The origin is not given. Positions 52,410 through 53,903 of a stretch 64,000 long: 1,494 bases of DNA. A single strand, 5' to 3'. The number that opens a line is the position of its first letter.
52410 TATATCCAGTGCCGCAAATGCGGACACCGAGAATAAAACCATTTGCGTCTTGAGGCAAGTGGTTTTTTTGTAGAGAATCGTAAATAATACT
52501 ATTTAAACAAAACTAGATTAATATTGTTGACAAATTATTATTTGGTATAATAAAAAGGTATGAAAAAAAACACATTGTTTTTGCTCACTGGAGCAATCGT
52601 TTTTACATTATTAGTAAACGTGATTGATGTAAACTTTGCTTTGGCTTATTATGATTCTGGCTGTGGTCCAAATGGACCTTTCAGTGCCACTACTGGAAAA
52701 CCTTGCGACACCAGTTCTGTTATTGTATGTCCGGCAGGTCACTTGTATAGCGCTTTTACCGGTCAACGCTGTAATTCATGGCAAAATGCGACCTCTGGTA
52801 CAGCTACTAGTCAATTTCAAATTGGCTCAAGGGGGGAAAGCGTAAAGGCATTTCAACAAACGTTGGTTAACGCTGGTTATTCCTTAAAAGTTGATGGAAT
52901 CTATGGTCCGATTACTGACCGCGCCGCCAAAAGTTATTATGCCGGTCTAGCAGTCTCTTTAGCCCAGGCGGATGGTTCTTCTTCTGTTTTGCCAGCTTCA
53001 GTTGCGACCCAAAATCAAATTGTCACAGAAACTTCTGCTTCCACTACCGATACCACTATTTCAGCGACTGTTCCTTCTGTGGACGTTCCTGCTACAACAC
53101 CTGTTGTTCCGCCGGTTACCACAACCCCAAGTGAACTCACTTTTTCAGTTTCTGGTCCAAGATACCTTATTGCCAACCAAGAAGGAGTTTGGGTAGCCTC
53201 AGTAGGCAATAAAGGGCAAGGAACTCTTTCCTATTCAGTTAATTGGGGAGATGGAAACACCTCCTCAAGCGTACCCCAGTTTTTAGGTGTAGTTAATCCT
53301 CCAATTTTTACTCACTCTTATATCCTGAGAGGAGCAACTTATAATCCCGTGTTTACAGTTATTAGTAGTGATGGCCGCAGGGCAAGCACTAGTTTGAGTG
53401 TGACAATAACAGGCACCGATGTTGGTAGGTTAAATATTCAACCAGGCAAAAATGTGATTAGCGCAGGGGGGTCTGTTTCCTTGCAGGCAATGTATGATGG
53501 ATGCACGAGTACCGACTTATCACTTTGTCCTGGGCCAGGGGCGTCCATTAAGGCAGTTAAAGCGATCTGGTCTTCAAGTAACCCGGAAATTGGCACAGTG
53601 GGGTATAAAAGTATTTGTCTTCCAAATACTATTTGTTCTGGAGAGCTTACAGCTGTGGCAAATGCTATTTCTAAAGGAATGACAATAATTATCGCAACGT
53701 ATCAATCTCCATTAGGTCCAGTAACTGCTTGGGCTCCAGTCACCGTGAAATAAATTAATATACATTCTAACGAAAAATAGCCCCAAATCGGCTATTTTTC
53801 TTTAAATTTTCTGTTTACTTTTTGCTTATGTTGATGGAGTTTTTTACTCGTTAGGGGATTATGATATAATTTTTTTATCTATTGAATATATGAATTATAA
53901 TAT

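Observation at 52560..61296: Cluster of secreted proteins with peptidoglycan-binding domains (PG_binding_1), PKD, TSP3 and LTD modules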

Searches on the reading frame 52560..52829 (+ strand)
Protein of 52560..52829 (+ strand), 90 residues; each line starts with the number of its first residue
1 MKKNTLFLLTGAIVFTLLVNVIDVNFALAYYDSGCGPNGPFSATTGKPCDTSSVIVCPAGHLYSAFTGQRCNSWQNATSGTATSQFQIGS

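Call 16: search_protein_families(library=pfam, proteins=[window:52560-52829:+], max_evalue=10)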
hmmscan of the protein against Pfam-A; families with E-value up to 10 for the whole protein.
window:52560-52829:+ (90 aa): 0 families

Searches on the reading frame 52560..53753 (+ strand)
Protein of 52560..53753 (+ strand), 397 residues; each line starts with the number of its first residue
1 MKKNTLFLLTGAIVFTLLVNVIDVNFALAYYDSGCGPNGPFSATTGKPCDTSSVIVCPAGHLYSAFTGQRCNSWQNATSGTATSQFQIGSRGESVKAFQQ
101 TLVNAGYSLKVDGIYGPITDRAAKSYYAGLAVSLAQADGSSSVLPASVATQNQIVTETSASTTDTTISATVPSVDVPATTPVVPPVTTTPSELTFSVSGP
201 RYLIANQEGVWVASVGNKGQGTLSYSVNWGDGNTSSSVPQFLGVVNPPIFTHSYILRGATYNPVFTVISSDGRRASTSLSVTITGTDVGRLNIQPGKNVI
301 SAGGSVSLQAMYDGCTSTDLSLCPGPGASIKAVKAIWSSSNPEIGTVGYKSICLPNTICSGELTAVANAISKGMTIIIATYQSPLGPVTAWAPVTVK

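Call 7: search_protein_families(library=pfam, proteins=[window:52560-53753:+], max_evalue=0.1)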
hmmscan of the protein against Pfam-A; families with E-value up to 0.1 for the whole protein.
window:52560-53753:+ (397 aa): 2 families
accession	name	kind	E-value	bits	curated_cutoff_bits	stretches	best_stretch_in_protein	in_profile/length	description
PF01471.23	PG_binding_1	-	0.00013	22.5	23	1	91-122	1-33/57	Putative peptidoglycan binding domain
PF09374.15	PG_binding_3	-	0.0088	16.6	24.6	1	94-124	2-32/76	Predicted Peptidoglycan domain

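Call 12: list_cluster_members(proteins=[P0001, window:52560-53753:+, window:56120-57022:+, window:57043-57537:+, window:57582-58115:+, window:61348-62583:-, window:54567-55433:+, window:27517-30717:+, window:58914-59288:+, P0012])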
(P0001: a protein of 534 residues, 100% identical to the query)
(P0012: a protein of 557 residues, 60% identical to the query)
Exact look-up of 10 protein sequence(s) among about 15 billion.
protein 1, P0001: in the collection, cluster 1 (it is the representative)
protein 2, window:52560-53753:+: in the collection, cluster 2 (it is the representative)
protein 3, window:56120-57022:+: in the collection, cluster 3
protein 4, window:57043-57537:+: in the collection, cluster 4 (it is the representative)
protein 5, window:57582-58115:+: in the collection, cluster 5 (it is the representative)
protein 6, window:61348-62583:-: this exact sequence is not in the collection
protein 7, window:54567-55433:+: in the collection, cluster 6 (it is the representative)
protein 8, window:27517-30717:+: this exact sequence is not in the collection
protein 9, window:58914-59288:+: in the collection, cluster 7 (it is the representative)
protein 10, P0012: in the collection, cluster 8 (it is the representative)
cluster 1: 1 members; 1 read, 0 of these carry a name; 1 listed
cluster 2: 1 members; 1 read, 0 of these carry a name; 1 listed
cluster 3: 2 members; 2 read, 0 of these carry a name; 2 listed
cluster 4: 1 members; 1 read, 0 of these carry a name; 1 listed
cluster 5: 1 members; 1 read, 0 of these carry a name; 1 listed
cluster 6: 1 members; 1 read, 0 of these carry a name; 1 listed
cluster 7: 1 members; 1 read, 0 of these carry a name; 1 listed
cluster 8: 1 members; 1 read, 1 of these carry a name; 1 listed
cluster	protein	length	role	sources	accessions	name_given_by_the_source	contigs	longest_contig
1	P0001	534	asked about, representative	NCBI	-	-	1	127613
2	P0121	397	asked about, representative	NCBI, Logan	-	-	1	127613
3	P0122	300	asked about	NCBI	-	-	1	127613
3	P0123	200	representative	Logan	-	-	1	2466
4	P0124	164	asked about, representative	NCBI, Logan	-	-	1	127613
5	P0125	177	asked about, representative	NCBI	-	-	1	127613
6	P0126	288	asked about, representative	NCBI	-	-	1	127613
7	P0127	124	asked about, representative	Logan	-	-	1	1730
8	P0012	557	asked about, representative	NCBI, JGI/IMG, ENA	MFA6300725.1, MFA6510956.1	MAG: peptidoglycan-binding protein [Candidatus Paceibacterota bacterium] | hypothetical protein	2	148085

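Call 13: find_encoding_contigs(protein=window:52560-53753:+, flank=10000, max_places=6)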
Protein window:52560-53753:+ (397 aa): 1 contig read that carries it; 1 place shown.
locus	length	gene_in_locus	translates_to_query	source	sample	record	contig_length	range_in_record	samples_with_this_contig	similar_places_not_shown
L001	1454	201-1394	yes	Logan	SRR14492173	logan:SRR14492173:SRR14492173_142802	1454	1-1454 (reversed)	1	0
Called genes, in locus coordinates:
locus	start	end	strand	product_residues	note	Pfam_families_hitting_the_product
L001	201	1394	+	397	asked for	-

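Call 50: search_solved_structures(query=window:52560-53753:+, max_evalue=10, show_alignments=2)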
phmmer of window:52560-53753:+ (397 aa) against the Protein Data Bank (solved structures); distinct sequences matched with E-value up to 10: 6.
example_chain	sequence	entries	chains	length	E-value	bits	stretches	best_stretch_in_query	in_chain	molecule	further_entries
7rum_A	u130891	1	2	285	3.6e-06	29.7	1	86-135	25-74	Endolysin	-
4xxt_A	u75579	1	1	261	2.9e-05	26.8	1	83-144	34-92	Fusion of predicted Zn-dependent amidase/peptidase (Cell wall hydrolase/DD-carboxypeptidas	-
4lpq_A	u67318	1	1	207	0.13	14.8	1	86-127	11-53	ErfK/YbiS/YcfS/YnhG family protein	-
5nm7_G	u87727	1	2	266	0.18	14.3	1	86-129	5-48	Peptidoglycan-binding domain 1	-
1q5n_A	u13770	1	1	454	0.59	12.6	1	118-187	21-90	3-carboxy-cis,cis-muconate cycloisomerase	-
9ph0_A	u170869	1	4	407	0.86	12.1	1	318-386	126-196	MAR1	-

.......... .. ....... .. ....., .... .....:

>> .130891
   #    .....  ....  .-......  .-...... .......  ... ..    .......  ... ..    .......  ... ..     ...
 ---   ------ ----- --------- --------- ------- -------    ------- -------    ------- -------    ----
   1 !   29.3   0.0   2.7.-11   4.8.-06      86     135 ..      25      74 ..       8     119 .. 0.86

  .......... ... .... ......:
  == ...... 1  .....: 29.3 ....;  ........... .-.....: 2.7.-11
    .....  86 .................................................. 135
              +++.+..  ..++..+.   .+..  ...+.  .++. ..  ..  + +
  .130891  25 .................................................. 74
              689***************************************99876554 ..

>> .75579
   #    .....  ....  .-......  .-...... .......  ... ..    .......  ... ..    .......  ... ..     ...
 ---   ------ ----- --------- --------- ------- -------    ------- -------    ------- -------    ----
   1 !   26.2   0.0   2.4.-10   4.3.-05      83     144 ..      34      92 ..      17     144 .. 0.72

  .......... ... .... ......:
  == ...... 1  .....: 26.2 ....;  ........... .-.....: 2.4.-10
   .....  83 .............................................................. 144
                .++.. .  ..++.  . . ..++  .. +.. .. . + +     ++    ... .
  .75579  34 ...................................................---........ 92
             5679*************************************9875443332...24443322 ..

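Call 61: predict_structure(protein=window:52560-53753:+)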
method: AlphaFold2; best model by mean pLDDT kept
length: 397 residues; sequences in the alignment: 1
mean_pLDDT: 33.1   pTM: 0.24
mean pLDDT of the five models: 33.1, 31.2, 29.0, 27.6, 26.1
residues with pLDDT >= 90: 0; 70-90: 0; 50-70: 0; < 50: 397
segments of 3 or more residues with pLDDT < 50: 1-397
pLDDT, mean of each block of 10 residues (from residue 1): 43 37 33 41 44 37 31 28 30 40 37 33 35 32 25 23 26 27 32 38 36 39 42 35 27 33 36 37 38 34 26 26 29 29 29 30 35 32 30 28
secondary structure, 60 per line:
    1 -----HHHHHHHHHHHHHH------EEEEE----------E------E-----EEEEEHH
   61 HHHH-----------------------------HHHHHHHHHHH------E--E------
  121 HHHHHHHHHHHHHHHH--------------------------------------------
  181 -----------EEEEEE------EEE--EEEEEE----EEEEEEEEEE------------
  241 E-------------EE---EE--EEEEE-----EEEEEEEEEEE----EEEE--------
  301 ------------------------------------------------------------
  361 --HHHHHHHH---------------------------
elements in order: H6-19 E26-30 E54-58 H59-64 H94-104 H121-136 E192-197 E204-206 E209-214 E219-228 E264-268 E274-284 E289-292 H363-370

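Call 68: search_protein_representatives(protein=window:52560-53753:+)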
Query: 397 residues. Proteins with E-value up to 0.001 (for the whole library): 1539; up to 1e-10: 281; up to 1e-30: 11. The best 150 are listed.
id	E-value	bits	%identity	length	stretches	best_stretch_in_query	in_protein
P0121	1.7e-255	863.5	100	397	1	1-397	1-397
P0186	4.9e-54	200.5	44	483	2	10-128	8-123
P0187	3.4e-41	158.2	40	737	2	1-130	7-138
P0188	1.9e-38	149.2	39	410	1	1-396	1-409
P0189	3.6e-37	145.0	45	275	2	12-128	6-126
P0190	2.3e-36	142.4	42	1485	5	28-145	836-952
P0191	2.8e-36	142.0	40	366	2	1-128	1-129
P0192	3.0e-32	128.8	43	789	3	181-397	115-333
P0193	2.2e-31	125.9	35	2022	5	193-286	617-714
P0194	2.9e-31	125.5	34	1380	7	177-289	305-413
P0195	5.9e-31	124.5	38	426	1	1-292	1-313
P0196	6.4e-30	121.1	42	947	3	194-307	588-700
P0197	9.1e-30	120.6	39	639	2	14-129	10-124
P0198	2.0e-29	119.5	36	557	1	18-289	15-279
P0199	4.8e-29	118.2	38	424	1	1-285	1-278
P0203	5.3e-27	111.5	39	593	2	162-396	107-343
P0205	2.5e-26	109.3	38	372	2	189-394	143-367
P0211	3.6e-25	105.5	43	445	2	188-283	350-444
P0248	3.3e-20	89.1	44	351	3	178-286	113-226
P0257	8.5e-19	84.5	44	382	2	195-290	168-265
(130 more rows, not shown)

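Call 69: search_protein_families(library=pfam, proteins=[P0188, P0192, P0195, P0198, P0203, P0205, P0211, P0248, P0257, P0186], max_evalue=0.01)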
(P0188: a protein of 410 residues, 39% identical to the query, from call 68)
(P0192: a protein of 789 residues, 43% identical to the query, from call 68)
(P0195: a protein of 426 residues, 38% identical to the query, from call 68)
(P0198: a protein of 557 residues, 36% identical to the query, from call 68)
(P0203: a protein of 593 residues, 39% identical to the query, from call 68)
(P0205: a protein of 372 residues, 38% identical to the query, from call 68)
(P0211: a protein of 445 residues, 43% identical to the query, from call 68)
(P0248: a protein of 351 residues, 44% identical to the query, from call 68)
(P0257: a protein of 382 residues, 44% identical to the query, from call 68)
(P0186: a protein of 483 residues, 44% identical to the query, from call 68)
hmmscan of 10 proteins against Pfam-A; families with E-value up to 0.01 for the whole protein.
P0188 (410 aa): 3 families
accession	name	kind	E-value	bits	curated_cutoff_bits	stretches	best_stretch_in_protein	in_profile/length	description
PF01471.23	PG_binding_1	-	4.7e-19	68.8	23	1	97-152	1-56/57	Putative peptidoglycan binding domain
PF18911.6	PKD_4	-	0.00016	22.1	27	1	192-281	3-78/85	PKD domain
PF03964.20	Chorion_2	-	0.0048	18.1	26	0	47-125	17-67/130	Chorion family 2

P0192 (789 aa): 5 families
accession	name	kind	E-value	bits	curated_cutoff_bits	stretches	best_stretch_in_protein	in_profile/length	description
PF01833.30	TIG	-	3e-20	72.4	20.9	3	693-786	1-83/84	IPT/TIG domain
PF18911.6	PKD_4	-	2e-07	31.4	27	1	123-215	2-82/85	PKD domain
PF01471.23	PG_binding_1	-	3e-05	24.6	23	1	61-93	1-33/57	Putative peptidoglycan binding domain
PF02368.24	Big_2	-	0.00041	20.7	22.8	1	226-324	4-75/79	Bacterial Ig-like domain (group 2)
PF00801.26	PKD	-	0.0023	18.3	23.5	1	156-212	30-75/80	PKD domain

P0195 (426 aa): 4 families
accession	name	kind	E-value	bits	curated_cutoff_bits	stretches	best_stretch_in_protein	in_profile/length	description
PF01471.23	PG_binding_1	-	5.8e-15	55.7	23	1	102-156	2-56/57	Putative peptidoglycan binding domain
PF01833.30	TIG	-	3.5e-11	43.4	20.9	1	326-420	1-83/84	IPT/TIG domain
PF18911.6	PKD_4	-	0.0017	18.8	27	0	216-292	9-72/85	PKD domain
PF00801.26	PKD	-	0.0018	18.7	23.5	0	223-290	11-67/80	PKD domain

P0198 (557 aa): 5 families
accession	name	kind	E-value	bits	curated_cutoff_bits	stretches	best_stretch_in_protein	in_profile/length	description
PF01471.23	PG_binding_1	-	5.9e-17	62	23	1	93-147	1-55/57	Putative peptidoglycan binding domain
PF00404.24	Dockerin_1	-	1.6e-11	44.7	22.9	1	489-545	1-57/57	Dockerin type I domain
PF18911.6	PKD_4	-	1.9e-05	25.1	27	1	180-271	3-82/85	PKD domain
PF00801.26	PKD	-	0.0016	18.9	23.5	1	194-268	11-75/80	PKD domain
PF10342.15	Kre9_KNH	-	0.0032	18.6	24.6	1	378-451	2-75/94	Kre9/KNH-like N-terminal Ig-like domain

P0203 (593 aa): 3 families
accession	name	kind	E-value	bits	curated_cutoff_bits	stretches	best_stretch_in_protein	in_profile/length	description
PF01471.23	PG_binding_1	-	4.1e-12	46.5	23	1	64-118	2-56/57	Putative peptidoglycan binding domain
PF18911.6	PKD_4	-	0.00054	20.4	27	1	132-222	3-77/85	PKD domain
PF10342.15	Kre9_KNH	-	0.0076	17.4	24.6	1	356-468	1-90/94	Kre9/KNH-like N-terminal Ig-like domain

P0205 (372 aa): 1 family
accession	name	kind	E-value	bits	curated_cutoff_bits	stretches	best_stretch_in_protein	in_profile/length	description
PF01471.23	PG_binding_1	-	7.1e-06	26.6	23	1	97-129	1-33/57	Putative peptidoglycan binding domain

P0211 (445 aa): 8 families
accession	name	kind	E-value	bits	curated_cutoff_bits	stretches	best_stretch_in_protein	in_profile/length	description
PF18911.6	PKD_4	-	1.6e-15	57.4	27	2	143-215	25-85/85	PKD domain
PF01471.23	PG_binding_1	-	6.6e-15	55.5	23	1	52-106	2-56/57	Putative peptidoglycan binding domain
PF00801.26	PKD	-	7.4e-10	39.1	23.5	2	374-438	24-75/80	PKD domain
PF22352.2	K319L-like_PKD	-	2e-05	24.9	27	0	169-215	41-84/84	K319L-like, PKD domain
PF01105.29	EMP24_GP25L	-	0.00063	20.3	25.9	0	164-216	43-98/182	emp24/gp25L/p24 family/GOLD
PF05345.18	He_PIG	-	0.00064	20.5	24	0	415-445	66-96/96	Putative Ig domain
PF16403.11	Bact_surface_Ig-like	-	0.003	18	27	0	416-444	43-71/71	Bacterial surface protein, Ig-like domain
PF19077.6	Big_13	-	0.0039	18.1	27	0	178-215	61-100/102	Bacterial Ig-like domain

P0248 (351 aa): 6 families
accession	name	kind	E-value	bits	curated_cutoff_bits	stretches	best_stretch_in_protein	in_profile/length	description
PF01471.23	PG_binding_1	-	1.9e-07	31.6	23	1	67-110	1-44/57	Putative peptidoglycan binding domain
PF00801.26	PKD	-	1.2e-06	28.8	23.5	1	148-217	11-75/80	PKD domain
PF18911.6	PKD_4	-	5.8e-06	26.7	27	1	125-217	3-78/85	PKD domain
PF01833.30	TIG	-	5.8e-05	23.5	20.9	1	232-347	1-82/84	IPT/TIG domain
PF22352.2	K319L-like_PKD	-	0.00046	20.6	27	1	184-223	45-84/84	K319L-like, PKD domain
PF19077.6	Big_13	-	0.00069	20.5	27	1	179-223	50-100/102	Bacterial Ig-like domain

P0257 (382 aa): 3 families
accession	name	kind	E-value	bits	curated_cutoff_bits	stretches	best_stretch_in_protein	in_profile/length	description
PF18911.6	PKD_4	-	5.1e-09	36.5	27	1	163-256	2-83/85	PKD domain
PF01471.23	PG_binding_1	-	4.3e-08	33.6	23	1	103-141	1-39/57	Putative peptidoglycan binding domain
PF00801.26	PKD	-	0.0001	22.7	23.5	1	184-253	17-76/80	PKD domain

P0186 (483 aa): 3 families
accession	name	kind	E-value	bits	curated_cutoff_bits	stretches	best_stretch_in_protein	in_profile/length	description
PF01471.23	PG_binding_1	-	8.4e-06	26.3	23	1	85-117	1-33/57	Putative peptidoglycan binding domain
PF00801.26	PKD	-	0.00027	21.3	23.5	1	177-249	14-75/80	PKD domain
PF18911.6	PKD_4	-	0.00056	20.4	27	1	159-253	2-83/85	PKD domain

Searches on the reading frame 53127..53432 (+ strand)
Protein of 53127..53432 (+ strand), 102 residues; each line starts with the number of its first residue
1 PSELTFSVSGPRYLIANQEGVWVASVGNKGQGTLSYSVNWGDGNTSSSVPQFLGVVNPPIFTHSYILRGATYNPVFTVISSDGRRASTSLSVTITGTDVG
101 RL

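Call 16: search_protein_families(library=pfam, proteins=[window:53127-53432:+], max_evalue=10)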
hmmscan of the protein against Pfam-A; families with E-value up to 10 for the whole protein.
window:53127-53432:+ (102 aa): 3 families
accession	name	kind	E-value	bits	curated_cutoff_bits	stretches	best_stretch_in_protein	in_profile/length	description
PF18911.6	PKD_4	-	0.015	15.8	27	1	25-91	25-80/85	PKD domain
PF02540.23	NAD_synthase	-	0.11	12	21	1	12-45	113-146/242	NAD synthase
PF17963.7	Big_9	-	0.18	13.2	23.6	1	16-48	50-84/89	Bacterial Ig domain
